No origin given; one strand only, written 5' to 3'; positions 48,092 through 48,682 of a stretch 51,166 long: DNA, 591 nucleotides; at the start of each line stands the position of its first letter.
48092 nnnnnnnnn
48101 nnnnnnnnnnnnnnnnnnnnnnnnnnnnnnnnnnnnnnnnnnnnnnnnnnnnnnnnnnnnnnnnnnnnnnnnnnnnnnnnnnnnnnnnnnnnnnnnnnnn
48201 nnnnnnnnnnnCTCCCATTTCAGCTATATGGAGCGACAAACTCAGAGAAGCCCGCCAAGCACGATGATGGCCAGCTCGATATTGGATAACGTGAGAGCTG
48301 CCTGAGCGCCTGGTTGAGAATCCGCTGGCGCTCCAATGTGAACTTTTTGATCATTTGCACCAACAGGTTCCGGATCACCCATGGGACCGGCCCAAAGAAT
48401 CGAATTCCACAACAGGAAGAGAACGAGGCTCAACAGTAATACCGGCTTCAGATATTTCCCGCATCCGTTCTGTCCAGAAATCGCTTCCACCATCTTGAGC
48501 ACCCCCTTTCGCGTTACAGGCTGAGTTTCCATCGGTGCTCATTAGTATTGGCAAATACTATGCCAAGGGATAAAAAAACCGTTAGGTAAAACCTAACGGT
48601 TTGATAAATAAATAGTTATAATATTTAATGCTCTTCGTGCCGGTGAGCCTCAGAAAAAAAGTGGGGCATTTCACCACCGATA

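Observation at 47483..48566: Sigma-54 promoter driving a small membrane protein plus a stand-alone, degenerate activator-like AAA+ protein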

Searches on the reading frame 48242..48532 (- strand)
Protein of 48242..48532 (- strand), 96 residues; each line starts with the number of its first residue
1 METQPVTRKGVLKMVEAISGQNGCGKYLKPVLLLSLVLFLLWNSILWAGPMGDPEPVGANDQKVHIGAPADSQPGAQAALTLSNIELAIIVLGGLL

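Call 3: search_protein_families(library=pfam, proteins=[window:48242-48532:-], max_evalue=0.01)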
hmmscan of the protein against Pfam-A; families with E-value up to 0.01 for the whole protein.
window:48242-48532:- (96 aa): 0 families

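Call 4: search_protein_families(library=ncbifam, proteins=[window:48242-48532:-], max_evalue=0.01)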
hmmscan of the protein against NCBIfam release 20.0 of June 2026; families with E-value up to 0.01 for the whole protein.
window:48242-48532:- (96 aa): 0 families

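Call 56: find_homologous_proteins(query=A3, max_evalue=0.01)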
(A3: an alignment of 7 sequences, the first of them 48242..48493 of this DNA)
Query A3 (7 sequences) (83 aa, profile of the alignment): 28 proteins with E <= 0.01 among 8000 candidates.
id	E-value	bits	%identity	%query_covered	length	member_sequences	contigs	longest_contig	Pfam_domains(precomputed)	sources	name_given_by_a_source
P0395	1.5e-32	129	85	100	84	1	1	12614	-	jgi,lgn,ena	-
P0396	2.3e-31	125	100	100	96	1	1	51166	-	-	-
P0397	8.7e-30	120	58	100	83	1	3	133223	-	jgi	jgi:hypothetical protein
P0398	7.4e-29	117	68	100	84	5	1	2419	-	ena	-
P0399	7.7e-29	117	64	100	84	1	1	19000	-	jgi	jgi:hypothetical protein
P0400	1.9e-28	116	52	28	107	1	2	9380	-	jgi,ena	-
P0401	9.1e-28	114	43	41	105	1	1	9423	-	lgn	-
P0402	1.4e-27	113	39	82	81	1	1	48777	-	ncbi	-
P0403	1.0e-26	110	65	100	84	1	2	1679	-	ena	-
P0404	2.4e-26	109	71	100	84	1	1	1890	-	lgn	-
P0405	6.9e-26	108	53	45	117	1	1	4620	-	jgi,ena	-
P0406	8.7e-26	107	64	88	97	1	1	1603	-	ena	-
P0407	1.0e-25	107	50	46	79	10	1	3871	-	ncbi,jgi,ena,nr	ncbi:hypothetical protein KAU04_04345 [bacterium]|nr:hypothetical protein [bacterium]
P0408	1.5e-24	103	38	90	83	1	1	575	-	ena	-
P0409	3.6e-23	99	59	88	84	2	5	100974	-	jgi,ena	-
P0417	1.7e-16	78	51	47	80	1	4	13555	-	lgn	-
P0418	3.0e-16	77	57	51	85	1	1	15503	-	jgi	-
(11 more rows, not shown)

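Call 57: find_encoding_contigs(protein=P0409, flank=10000, max_places=1)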
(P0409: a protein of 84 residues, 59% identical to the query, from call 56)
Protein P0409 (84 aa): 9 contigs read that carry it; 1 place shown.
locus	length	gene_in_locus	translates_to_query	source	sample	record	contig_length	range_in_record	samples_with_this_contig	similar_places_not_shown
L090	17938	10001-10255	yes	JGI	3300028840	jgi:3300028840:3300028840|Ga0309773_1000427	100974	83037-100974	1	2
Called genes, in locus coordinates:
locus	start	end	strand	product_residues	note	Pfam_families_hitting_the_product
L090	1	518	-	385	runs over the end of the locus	-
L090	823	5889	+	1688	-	PF00069:Pkinase, PF07714:PK_Tyr_Ser-Thr, PF13191:AAA_16, PF24885:TPR_NPHP3, PF13424:TPR_12, PF13424:TPR_12, PF13424:TPR_12, PF01590:GAF, +18 more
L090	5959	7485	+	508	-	PF02386:TrkH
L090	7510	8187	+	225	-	PF02254:TrkA_N, PF02080:TrkA_C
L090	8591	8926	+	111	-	-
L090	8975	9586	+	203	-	PF16266:DUF4919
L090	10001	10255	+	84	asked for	-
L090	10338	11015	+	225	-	PF00158:Sigma54_activat, PF14532:Sigma54_activ_2, PF00158:Sigma54_activat (weak), PF25601:AAA_lid_14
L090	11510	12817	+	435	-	PF20972:MASE9, PF13487:HD_5, PF01966:HD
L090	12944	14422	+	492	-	PF00512:HisKA, PF02518:HATPase_c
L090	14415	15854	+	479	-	PF00072:Response_reg, PF00158:Sigma54_activat, PF14532:Sigma54_activ_2, PF00004:AAA (weak), PF07724:AAA_2 (faint), PF07728:AAA_5, PF25601:AAA_lid_14, PF02954:HTH_8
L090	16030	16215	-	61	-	-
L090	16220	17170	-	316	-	PF12760:Zn_ribbon_IS1595, PF12762:DDE_Tnp_IS1595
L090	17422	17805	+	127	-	-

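Call 58: find_encoding_contigs(protein=P0418, flank=10000, max_places=1)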
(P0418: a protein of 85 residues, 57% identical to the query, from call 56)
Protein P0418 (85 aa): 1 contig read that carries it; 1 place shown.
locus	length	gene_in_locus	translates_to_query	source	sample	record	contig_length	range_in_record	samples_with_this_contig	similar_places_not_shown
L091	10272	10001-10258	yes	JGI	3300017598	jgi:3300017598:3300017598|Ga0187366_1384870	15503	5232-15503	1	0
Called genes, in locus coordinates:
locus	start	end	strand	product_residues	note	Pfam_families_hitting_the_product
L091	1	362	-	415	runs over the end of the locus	-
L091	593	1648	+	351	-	PF00069:Pkinase, PF03109:ABC1 (faint), PF07714:PK_Tyr_Ser-Thr, PF13191:AAA_16 (weak)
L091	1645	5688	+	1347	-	PF24885:TPR_NPHP3, PF13424:TPR_12, PF13424:TPR_12, PF13424:TPR_12, PF01590:GAF, PF13185:GAF_2, PF13492:GAF_3, PF00158:Sigma54_activat, +16 more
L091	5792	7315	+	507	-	PF02386:TrkH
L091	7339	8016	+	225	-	PF02254:TrkA_N, PF13460:NAD_binding_10 (weak), PF02080:TrkA_C (weak)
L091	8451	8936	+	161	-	-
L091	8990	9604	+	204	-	PF16266:DUF4919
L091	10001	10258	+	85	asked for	-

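Call 59: find_encoding_contigs(protein=P0417, flank=10000, max_places=1)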
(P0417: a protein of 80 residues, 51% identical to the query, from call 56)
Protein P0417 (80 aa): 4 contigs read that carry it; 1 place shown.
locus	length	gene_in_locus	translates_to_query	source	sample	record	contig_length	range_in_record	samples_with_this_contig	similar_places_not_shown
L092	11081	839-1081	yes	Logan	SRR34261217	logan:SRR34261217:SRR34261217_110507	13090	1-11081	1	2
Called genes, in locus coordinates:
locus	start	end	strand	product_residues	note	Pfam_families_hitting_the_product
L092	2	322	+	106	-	?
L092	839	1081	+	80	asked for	-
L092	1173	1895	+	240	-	PF00158:Sigma54_activat, PF14532:Sigma54_activ_2, PF25601:AAA_lid_14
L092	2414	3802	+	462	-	PF20972:MASE9 (weak), PF13487:HD_5, PF01966:HD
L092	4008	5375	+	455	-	PF00368:HMG-CoA_red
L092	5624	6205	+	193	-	PF01936:NYN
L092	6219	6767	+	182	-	PF01936:NYN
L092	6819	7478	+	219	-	-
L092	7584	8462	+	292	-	-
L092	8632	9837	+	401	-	PF01676:Metalloenzyme, PF10143:PhosphMutase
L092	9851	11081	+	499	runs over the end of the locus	PF20154:LNT_N, PF00795:CN_hydrolase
